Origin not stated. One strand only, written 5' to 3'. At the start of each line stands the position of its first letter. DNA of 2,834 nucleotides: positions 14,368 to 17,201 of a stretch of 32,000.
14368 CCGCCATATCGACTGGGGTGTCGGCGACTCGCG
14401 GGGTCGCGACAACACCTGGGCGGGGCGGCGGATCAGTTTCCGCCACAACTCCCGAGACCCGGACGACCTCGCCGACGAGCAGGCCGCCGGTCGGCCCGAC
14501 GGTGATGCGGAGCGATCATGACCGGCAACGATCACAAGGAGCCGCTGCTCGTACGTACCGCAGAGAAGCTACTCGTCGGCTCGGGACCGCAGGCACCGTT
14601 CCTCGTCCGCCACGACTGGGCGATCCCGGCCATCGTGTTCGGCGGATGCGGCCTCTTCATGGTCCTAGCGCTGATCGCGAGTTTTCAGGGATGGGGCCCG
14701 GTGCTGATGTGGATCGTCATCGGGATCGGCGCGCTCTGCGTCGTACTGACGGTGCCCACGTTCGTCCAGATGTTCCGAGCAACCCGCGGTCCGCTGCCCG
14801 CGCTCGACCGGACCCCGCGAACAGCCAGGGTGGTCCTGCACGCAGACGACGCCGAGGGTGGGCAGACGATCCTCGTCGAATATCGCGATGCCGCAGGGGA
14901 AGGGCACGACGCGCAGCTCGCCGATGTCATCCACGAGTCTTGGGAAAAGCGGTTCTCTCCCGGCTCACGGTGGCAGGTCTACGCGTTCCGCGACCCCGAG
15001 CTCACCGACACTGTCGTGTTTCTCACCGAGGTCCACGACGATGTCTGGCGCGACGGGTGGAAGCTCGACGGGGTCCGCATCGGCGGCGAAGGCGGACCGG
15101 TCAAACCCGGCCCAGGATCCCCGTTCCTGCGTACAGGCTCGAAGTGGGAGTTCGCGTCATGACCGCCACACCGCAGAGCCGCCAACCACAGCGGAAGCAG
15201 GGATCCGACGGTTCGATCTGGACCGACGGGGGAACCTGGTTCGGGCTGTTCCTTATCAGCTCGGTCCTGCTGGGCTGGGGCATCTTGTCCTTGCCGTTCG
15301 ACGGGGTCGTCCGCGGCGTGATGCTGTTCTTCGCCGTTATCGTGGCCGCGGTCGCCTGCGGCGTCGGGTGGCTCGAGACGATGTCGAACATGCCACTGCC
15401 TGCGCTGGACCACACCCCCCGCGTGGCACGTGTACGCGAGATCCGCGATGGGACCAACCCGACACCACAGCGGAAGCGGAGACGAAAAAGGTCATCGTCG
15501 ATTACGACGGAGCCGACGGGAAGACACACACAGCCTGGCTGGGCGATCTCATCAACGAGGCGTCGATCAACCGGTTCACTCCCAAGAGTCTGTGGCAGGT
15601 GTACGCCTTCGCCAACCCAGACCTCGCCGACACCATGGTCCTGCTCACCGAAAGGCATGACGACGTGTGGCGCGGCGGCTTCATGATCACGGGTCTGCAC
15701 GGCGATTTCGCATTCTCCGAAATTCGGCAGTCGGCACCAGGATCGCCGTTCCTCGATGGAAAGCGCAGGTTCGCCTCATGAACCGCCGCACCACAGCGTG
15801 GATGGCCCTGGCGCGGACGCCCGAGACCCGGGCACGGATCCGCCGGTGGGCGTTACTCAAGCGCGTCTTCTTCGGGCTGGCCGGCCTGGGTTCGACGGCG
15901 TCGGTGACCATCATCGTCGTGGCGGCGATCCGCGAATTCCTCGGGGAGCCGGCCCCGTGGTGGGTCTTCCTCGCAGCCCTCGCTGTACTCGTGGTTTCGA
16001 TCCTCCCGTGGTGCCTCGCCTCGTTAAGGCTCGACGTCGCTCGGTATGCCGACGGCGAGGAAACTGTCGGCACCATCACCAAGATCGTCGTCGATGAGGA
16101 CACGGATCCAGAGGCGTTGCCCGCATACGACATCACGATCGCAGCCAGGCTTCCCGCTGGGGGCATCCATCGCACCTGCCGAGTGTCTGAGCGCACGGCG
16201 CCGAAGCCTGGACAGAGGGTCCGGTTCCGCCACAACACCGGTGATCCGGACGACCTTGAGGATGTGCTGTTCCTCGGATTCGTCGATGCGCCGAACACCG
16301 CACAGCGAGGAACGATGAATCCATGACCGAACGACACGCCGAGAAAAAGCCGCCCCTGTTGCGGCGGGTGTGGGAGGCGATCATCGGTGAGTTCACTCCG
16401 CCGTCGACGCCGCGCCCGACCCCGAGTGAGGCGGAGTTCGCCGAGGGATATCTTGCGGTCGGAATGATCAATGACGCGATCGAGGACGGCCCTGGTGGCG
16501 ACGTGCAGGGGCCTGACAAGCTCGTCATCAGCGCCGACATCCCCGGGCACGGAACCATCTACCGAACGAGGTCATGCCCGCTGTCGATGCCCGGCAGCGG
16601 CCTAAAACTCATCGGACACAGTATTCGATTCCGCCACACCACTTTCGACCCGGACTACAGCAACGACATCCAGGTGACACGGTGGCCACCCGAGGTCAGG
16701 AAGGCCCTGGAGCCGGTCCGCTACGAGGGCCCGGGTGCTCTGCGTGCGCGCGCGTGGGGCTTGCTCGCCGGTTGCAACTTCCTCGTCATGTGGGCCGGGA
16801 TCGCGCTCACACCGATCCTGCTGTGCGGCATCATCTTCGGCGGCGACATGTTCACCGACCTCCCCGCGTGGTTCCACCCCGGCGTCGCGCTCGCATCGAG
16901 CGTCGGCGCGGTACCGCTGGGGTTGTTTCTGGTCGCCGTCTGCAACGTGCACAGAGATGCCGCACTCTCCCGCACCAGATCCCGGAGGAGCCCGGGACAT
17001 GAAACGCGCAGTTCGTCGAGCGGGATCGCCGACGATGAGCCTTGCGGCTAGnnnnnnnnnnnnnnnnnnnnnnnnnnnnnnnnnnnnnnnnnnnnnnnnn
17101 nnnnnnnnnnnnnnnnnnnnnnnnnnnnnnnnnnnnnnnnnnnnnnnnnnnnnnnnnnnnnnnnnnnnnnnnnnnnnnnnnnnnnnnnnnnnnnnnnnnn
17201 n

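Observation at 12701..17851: Gap-free seven-cistron operon of paralogous 'TM hairpin + small beta module' proteins, plus a convergent eighth relative; no recognisable function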

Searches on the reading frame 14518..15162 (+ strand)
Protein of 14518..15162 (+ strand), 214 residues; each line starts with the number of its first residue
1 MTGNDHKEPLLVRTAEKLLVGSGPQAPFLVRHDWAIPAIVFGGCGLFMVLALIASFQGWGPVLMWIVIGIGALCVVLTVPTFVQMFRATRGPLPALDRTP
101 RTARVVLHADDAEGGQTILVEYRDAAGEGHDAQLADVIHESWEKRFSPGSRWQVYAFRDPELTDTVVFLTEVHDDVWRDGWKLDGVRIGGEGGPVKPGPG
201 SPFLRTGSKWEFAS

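Call 5: search_protein_families(library=pfam, proteins=[window:14518-15162:+], max_evalue=1)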
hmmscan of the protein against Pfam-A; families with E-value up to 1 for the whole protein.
window:14518-15162:+ (214 aa): 4 families
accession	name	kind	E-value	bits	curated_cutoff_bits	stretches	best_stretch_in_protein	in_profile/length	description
PF25587.1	Rv2743c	-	0.0082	16.3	27.7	1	29-102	22-97/237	Rv2743c family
PF08592.16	Anthrone_oxy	-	0.04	14.6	27.3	1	38-87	9-60/106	Anthrone oxygenase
PF17968.6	Tlr3_TMD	-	0.088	13.5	25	1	46-59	18-31/33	Toll-like receptor 3 trans-membrane domain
PF19762.4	DUF6249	-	0.45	11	33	1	39-77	62-101/104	Domain of unknown function (DUF6249)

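Call 6: search_protein_families(library=ncbifam, proteins=[window:14518-15162:+], max_evalue=0.1)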
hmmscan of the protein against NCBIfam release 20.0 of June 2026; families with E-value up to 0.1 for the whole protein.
window:14518-15162:+ (214 aa): 1 family
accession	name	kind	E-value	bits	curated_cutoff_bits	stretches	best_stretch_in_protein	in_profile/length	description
NF047839.1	PspM_Rv2743c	equivalog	0.0028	17.6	80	1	39-102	22-82/220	phage shock envelope stress response protein PspM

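Call 7: search_protein_families(library=padloc, proteins=[window:14518-15162:+], max_evalue=0.1)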
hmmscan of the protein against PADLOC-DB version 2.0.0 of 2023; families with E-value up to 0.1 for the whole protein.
window:14518-15162:+ (214 aa): 0 families

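Call 9: find_encoding_contigs(protein=window:14518-15162:+, flank=10000, max_places=6)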
Protein window:14518-15162:+ (214 aa): 23 contigs read that carry it; 6 places shown.
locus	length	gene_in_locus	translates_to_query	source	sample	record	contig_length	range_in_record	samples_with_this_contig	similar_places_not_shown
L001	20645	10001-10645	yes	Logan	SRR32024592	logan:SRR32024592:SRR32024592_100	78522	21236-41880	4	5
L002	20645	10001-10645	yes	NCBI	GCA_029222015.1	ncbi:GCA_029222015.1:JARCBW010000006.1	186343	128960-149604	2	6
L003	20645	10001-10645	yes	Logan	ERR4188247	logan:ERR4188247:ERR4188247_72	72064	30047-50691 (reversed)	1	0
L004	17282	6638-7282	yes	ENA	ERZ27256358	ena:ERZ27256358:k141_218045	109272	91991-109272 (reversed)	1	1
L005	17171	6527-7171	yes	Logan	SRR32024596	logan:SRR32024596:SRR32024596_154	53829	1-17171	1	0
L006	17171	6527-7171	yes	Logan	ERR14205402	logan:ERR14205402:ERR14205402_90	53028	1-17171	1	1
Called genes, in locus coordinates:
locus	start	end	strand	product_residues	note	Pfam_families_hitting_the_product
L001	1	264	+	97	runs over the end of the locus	PF04456:DUF503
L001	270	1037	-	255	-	PF14801:TrmI-like_N, PF01135:PCMT (weak), PF08704:GCD14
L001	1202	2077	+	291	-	PF12705:PDDEXK_1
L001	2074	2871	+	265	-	PF13622:4HBT_3, PF20789:4HBT_3C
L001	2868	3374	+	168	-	PF12867:DinB_2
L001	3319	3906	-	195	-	PF04075:F420H2_quin_red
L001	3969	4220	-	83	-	PF02771:Acyl-CoA_dh_N (weak)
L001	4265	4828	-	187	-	PF00106:adh_short, PF13561:adh_short_C2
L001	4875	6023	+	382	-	PF00144:Beta-lactamase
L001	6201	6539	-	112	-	-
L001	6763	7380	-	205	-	-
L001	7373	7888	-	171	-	-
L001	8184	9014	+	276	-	-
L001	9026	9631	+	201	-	-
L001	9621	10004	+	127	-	-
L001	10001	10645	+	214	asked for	-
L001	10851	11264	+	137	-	-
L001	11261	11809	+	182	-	-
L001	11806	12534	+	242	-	-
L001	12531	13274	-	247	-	-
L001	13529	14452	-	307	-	PF00126:HTH_1, PF03466:LysR_substrate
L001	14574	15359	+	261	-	PF17645:Amdase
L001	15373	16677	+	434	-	PF03600:CitMHS, PF07158:MatC_N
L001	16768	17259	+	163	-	PF04978:MST, PF12867:DinB_2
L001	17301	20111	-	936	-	PF00690:Cation_ATPase_N, PF00122:E1-E2_ATPase, PF13246:Cation_ATPase, PF00702:Hydrolase, PF12710:HAD (weak), PF08282:Hydrolase_3 (faint), PF00689:Cation_ATPase_C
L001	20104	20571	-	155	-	PF01750:HycI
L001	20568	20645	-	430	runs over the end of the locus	PF00374:NiFeSe_Hases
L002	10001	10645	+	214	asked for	-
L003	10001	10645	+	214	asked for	-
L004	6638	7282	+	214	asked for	-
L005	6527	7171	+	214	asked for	-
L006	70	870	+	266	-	PF13489:Methyltransf_23, PF01209:Ubie_methyltran, PF13847:Methyltransf_31, PF08241:Methyltransf_11, PF08242:Methyltransf_12, PF13649:Methyltransf_25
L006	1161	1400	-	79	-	-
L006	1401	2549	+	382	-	PF00144:Beta-lactamase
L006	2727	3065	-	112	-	-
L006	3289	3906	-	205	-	-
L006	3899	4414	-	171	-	-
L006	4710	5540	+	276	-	-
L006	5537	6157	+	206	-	-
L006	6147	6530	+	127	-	-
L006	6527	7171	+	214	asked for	-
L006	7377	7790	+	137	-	-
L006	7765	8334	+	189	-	-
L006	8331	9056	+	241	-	-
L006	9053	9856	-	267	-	-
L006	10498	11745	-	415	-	PF00668:Condensation (weak)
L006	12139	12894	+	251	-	PF00753:Lactamase_B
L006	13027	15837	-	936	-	PF00690:Cation_ATPase_N, PF00122:E1-E2_ATPase, PF13246:Cation_ATPase, PF00702:Hydrolase, PF12710:HAD (weak), PF08282:Hydrolase_3 (faint), PF00689:Cation_ATPase_C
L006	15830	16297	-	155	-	PF01750:HycI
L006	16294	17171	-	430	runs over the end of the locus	PF00374:NiFeSe_Hases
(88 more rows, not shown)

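Call 61: search_protein_families(library=phrogs, proteins=[window:14518-15162:+], max_evalue=0.01)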
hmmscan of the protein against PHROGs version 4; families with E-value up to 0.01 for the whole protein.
window:14518-15162:+ (214 aa): 0 families

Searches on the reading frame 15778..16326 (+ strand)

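Call 5: search_protein_families(library=pfam, proteins=[window:15778-16326:+], max_evalue=1)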
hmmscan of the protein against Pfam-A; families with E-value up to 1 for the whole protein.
window:15778-16326:+ (182 aa): 4 families
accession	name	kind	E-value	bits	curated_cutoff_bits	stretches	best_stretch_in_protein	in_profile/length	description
PF00288.32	GHMP_kinases_N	-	0.033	14.8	22.3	1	35-60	30-55/87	GHMP kinases N terminal domain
PF11026.13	DUF2721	-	0.054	13.8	28.3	1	18-76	59-114/129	Protein of unknown function (DUF2721)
PF13567.11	DUF4131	-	0.069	13.3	31.6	1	41-151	12-127/165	Domain of unknown function (DUF4131)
PF14015.11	DUF4231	-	0.3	12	24.7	1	43-77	22-59/103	Protein of unknown function (DUF4231)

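Call 6: search_protein_families(library=ncbifam, proteins=[window:15778-16326:+], max_evalue=0.1)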
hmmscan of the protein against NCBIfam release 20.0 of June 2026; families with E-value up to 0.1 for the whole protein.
window:15778-16326:+ (182 aa): 1 family
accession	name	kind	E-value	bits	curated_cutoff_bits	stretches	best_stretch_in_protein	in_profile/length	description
NF053599.1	transp_MmpA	equivalog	0.0039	15.8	210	1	8-84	129-201/543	MmpA family trehalose lipid delivery protein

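Call 7: search_protein_families(library=padloc, proteins=[window:15778-16326:+], max_evalue=0.1)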
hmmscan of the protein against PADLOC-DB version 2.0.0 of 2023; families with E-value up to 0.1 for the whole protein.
window:15778-16326:+ (182 aa): 0 families

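Call 61: search_protein_families(library=phrogs, proteins=[window:15778-16326:+], max_evalue=0.01)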
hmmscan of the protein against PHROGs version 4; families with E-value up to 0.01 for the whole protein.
window:15778-16326:+ (182 aa): 0 families

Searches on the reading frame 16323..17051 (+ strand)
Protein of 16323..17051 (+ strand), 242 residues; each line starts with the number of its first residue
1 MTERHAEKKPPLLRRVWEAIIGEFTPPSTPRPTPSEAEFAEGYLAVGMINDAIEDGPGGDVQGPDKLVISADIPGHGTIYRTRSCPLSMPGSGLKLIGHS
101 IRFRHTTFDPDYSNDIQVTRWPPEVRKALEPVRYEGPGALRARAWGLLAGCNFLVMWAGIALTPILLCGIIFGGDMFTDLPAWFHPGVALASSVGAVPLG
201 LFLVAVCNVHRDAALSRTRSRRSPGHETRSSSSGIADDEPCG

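Call 5: search_protein_families(library=pfam, proteins=[window:16323-17051:+], max_evalue=1)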
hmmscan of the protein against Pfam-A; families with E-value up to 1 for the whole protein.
window:16323-17051:+ (242 aa): 0 families

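Call 6: search_protein_families(library=ncbifam, proteins=[window:16323-17051:+], max_evalue=0.1)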
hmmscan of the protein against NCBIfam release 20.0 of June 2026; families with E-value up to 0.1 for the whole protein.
window:16323-17051:+ (242 aa): 0 families

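Call 7: search_protein_families(library=padloc, proteins=[window:16323-17051:+], max_evalue=0.1)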
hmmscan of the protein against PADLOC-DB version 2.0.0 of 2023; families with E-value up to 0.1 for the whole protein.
window:16323-17051:+ (242 aa): 0 families

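Call 39: find_homologous_proteins(query=window:16323-17051:+, max_evalue=0.001)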
Query window:16323-17051:+ (242 aa): 56 proteins with E <= 0.001 among 2718 candidates.
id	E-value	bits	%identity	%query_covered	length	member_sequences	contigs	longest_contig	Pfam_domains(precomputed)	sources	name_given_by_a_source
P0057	7.9e-160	548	98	100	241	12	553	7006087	-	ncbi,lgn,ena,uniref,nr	ncbi:hypothetical protein [Mycolicibacterium smegmatis]|uniref:Uncharacterized protein n=2 Tax=Mycol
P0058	1.7e-103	364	75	84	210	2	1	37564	-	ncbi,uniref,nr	ncbi:hypothetical protein M1247_35970 [Mycobacterium sp. 21AC1]|uniref:hypothetical protein n=1 Tax=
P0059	2.0e-103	364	71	89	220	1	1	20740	-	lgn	-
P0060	1.3e-102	361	71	92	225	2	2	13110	-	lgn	-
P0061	8.0e-102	358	73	87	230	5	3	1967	-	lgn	-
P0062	1.2e-99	351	72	85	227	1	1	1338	-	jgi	jgi:hypothetical protein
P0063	3.3e-99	350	99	64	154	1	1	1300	-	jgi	-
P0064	1.4e-94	335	67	87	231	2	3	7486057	-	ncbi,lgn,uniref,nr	ncbi:hypothetical protein [Jiangella sp. DSM 45060]|uniref:hypothetical protein n=1 Tax=Jiangella sp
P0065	1.2e-92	328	69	86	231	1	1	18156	-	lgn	-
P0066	2.8e-92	327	64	91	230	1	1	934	-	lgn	-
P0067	4.3e-89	317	63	87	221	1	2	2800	-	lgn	-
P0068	1.1e-88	315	64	90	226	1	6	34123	-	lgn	-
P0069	1.6e-88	315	68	83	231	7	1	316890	-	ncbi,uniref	ncbi:hypothetical protein ABZ617_11055 [Nocardiopsis alba]|uniref:hypothetical protein n=1 Tax=Nocar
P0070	8.7e-88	312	63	91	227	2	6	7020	-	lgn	-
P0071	3.0e-86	307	59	92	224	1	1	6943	-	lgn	-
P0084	3.8e-74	268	55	94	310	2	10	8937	PF00196.26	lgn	-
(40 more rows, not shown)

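Call 41: find_encoding_contigs(protein=P0057, flank=8000, max_places=4)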
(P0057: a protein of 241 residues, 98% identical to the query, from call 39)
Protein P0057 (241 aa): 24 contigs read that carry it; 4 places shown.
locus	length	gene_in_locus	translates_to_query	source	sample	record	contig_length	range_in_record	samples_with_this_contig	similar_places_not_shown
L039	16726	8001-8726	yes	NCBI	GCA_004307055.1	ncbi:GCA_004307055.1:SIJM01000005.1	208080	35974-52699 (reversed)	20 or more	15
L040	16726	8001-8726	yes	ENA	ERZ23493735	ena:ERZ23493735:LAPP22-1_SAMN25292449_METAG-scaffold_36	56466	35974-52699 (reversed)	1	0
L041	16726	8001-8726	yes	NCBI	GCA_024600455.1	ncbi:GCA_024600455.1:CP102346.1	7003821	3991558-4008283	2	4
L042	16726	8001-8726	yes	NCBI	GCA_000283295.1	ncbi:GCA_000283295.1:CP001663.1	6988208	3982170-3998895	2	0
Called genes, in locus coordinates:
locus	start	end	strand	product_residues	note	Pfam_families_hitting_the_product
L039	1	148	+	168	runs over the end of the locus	PF12867:DinB_2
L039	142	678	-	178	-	PF04075:F420H2_quin_red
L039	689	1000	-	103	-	-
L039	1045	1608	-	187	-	PF00106:adh_short, PF13561:adh_short_C2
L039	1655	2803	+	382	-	PF00144:Beta-lactamase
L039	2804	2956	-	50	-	-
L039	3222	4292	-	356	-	PF08240:ADH_N, PF00107:ADH_zinc_N, PF13602:ADH_zinc_N_2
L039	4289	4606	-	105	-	-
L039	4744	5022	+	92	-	-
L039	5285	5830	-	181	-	-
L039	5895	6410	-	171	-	-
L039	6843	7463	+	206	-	-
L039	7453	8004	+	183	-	-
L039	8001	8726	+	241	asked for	-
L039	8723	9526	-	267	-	-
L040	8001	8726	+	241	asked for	-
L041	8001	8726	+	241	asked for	-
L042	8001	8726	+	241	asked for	-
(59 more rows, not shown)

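Call 45: search_protein_families(library=pfam, proteins=[P0084], max_evalue=0.001)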
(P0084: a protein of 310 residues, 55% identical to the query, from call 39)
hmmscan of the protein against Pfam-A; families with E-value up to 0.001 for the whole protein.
P0084 (310 aa): 1 family
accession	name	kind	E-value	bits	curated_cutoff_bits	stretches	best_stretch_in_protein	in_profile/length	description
PF00196.25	GerE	-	1.1e-10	41.4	23.5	1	243-292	2-53/57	Bacterial regulatory proteins, luxR family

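Call 61: search_protein_families(library=phrogs, proteins=[window:16323-17051:+], max_evalue=0.01)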
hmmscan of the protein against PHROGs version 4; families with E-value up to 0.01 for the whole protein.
window:16323-17051:+ (242 aa): 0 families
